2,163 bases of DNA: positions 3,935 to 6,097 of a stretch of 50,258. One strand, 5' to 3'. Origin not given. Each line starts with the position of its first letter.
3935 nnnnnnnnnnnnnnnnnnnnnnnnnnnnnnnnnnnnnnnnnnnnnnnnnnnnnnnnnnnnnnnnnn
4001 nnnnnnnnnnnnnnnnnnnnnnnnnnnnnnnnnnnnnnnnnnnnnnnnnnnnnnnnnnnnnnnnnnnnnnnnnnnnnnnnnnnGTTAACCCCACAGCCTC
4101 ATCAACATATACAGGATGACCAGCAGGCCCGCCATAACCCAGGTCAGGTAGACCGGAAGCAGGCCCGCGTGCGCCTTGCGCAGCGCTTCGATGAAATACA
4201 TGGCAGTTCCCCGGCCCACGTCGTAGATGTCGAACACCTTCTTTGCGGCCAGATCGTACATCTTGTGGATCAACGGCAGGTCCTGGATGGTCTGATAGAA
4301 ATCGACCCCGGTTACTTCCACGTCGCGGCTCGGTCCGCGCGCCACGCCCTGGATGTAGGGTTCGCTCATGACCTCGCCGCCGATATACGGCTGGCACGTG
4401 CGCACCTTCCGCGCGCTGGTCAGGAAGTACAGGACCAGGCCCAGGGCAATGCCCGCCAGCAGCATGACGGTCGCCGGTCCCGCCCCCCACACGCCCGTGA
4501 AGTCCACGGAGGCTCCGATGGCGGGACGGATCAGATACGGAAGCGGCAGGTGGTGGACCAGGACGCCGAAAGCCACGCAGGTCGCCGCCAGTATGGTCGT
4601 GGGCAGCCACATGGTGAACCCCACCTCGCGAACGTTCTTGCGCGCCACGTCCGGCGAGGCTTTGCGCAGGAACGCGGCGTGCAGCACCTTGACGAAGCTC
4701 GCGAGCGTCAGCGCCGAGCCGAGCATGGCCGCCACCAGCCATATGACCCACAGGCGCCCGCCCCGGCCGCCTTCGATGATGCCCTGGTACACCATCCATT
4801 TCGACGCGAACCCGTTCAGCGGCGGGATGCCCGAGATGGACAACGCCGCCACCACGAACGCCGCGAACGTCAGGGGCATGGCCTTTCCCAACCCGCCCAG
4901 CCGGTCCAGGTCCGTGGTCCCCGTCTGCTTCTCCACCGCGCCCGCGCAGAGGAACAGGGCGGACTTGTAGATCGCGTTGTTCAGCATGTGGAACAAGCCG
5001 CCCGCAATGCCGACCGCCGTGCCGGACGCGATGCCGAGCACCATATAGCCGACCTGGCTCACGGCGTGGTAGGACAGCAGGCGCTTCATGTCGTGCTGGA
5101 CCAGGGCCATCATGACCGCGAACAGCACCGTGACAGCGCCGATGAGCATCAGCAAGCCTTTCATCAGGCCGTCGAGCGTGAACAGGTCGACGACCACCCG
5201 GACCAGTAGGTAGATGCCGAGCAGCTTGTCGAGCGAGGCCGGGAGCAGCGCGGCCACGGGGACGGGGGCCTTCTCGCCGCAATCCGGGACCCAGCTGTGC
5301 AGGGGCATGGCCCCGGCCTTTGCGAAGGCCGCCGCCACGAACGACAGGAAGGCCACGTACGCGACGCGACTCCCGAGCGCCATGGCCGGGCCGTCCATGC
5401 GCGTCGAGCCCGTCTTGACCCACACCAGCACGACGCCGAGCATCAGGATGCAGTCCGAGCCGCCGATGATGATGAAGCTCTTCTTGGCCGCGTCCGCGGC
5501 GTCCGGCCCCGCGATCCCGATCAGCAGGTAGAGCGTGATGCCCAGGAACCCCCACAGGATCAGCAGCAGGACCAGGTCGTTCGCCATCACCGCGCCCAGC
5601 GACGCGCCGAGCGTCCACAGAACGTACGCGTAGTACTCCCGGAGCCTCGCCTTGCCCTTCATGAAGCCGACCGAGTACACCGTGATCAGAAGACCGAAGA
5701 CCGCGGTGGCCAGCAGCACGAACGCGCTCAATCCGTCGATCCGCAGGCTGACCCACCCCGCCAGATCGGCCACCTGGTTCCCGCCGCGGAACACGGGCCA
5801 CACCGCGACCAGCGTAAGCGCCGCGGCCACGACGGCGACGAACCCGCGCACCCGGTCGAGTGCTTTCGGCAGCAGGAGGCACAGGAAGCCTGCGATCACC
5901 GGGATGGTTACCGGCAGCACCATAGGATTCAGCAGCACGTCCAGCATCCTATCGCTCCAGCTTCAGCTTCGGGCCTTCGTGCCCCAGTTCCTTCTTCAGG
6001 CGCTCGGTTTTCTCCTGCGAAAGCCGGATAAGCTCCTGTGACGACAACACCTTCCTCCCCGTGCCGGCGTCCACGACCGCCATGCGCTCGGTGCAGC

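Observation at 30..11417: Group 4 membrane-bound [NiFe]-hydrogenase/Mrp complex whose input module is a HydB/HydG-type diaphorase pair plus a HycB-like polyferredoxin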

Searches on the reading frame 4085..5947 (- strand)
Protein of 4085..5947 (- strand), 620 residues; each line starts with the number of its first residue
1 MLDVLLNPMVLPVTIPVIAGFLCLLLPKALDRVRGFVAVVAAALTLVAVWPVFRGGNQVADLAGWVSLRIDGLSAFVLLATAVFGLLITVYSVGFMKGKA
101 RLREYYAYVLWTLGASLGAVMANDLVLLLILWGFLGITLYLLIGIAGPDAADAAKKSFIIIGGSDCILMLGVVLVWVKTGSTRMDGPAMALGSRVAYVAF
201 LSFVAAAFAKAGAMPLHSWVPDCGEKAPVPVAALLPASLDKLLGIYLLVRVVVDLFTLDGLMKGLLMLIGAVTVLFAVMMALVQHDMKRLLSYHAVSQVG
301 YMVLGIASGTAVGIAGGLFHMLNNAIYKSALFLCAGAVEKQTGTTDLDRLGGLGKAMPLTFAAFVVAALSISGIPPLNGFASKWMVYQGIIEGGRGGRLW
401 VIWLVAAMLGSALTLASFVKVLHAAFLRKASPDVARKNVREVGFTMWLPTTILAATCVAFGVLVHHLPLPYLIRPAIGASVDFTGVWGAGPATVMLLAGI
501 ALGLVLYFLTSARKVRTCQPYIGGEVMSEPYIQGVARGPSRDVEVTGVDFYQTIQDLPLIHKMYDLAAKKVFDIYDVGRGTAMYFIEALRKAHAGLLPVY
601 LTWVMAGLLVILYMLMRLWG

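Call 4: search_protein_families(library=pfam, proteins=[window:4085-5947:-], max_evalue=0.01)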
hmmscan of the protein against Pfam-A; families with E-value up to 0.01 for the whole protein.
window:4085-5947:- (620 aa): 2 families
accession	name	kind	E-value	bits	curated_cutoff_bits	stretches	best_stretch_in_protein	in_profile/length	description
PF00361.26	Proton_antipo_M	-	9.1e-59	199.5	21.5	1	122-395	1-280/294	NADH:quinone oxidoreductase/Mrp antiporter, TM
PF00662.26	Proton_antipo_N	-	1.3e-06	28.6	24.5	1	65-106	10-51/51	NADH-Ubiquinone oxidoreductase (complex I), chain 5 N-terminus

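Call 30: search_protein_families(library=ncbifam, proteins=[window:4085-5947:-], max_evalue=0.00001)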
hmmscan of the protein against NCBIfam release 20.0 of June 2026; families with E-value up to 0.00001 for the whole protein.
window:4085-5947:- (620 aa): 75 families (the best 25 are shown)
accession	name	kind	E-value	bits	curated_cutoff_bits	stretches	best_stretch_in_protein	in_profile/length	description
NF006240.0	PRK08376.1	subfamily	9.6e-78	262.3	662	1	67-484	85-511/521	putative monovalent cation/H+ antiporter subunit D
NF006419.0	PRK08668.1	equivalog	6.6e-77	259.7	617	1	11-576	6-583/613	NADH dehydrogenase subunit M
NF005141.0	PRK06590.1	equivalog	2.1e-72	244.9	556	1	15-616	11-610/615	NADH-quinone oxidoreductase subunit L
NF009310.0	PRK12668.1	equivalog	7.9e-70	236.3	564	1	9-467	6-437/584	Na(+)/H(+) antiporter subunit D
NF009287.0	PRK12647.1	equivalog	2e-69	235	937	1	13-509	7-517/773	putative monovalent cation/H+ antiporter subunit A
NF005097.0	PRK06525.1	equivalog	2.6e-69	234.2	430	1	9-455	5-466/480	hydrogenase 4 subunit D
TIGR01974.1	NDH_I_L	subfamily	1.2e-68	232.6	407.5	1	59-615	69-629/630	NADH-quinone oxidoreductase subunit L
NF005086.0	PRK06521.1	equivalog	9.9e-68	229.2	667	1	18-465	17-493/669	hydrogenase 4 subunit B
NF009288.0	PRK12648.1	equivalog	5.1e-67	226.7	1104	1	12-513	6-526/954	monovalent cation/H+ antiporter subunit A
NF009289.0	PRK12649.1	equivalog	1.3e-64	218.9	1117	1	8-508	6-534/789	putative monovalent cation/H+ antiporter subunit A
NF009290.0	PRK12650.1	equivalog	4e-63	213.7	980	1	15-467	9-475/966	DUF4040 family protein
NF009285.0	PRK12645.1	equivalog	1.3e-60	205.6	1028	1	13-481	8-509/804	Na+/H+ antiporter subunit A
TIGR01972.1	NDH_I_M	subfamily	2.5e-60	204.6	263.8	1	13-464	5-468/486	NADH-quinone oxidoreductase subunit M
TIGR00940.1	2a6301s01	subfamily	5.7e-60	203.5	920.45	1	47-510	43-542/793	monovalent cation:proton antiporter subunit A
NF006418.0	PRK08667.1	equivalog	2e-59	201.7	794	1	38-540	37-553/644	hydrogenase membrane subunit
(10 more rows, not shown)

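Call 79: search_solved_structures(query=window:4085-5947:-, max_evalue=1e-30)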
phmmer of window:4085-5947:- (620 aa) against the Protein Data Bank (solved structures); distinct sequences matched with E-value up to 1e-30: 40.
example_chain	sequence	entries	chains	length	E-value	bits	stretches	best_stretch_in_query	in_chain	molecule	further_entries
6cfw_H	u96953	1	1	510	3.2e-51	178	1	69-463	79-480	Monovalent cation/H+ antiporter subunit D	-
7qru_D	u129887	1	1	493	1.7e-48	169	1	7-461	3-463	Na+/H+ antiporter subunit D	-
8e9g_L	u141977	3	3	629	2.7e-46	161.8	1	66-514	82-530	NADH-quinone oxidoreductase, L subunit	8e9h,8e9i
6z16_A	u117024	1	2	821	5.6e-46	160.7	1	69-479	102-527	Multisubunit Na+/H+ antiporter, A subunit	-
7qru_A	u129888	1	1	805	5.5e-42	147.5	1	67-479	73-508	Na+/H+ antiporter subunit A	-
6hum_F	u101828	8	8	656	2e-39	139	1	68-411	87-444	NADH dehydrogenase subunit 5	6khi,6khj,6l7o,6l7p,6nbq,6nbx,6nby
8qby_L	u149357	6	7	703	7.9e-38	133.8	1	64-462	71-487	NADH dehydrogenase subunit L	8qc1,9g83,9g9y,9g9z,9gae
6u8y_X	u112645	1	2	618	1.9e-37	132.5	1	10-531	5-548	NADH dehydrogenase subunit M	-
7wff_F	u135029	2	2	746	2e-37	132.5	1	12-384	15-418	NAD(P)H-quinone oxidoreductase subunit 5, chloroplastic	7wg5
7eu3_F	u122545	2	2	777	2.3e-37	132.2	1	67-384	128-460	NAD(P)H-quinone oxidoreductase subunit F | NADH-plastoquinone oxidoreductase subunit 5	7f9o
6u8y_H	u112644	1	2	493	2.4e-37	132.2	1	11-431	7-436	NADH dehydrogenase subunit N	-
4he8_L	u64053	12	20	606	4.6e-37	131.3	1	46-515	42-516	NADH-quinone oxidoreductase subunit 12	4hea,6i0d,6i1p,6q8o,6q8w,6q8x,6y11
9grx_F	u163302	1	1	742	4.7e-37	131.3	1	70-384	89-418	NAD(P)H-quinone oxidoreductase subunit 5, chloroplastic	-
7zm7_5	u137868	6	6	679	5.6e-37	131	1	63-429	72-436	NADH-ubiquinone oxidoreductase chain 5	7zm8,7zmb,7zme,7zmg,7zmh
5xtc_l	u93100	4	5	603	2.6e-36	128.8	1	67-465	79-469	NADH-ubiquinone oxidoreductase chain 5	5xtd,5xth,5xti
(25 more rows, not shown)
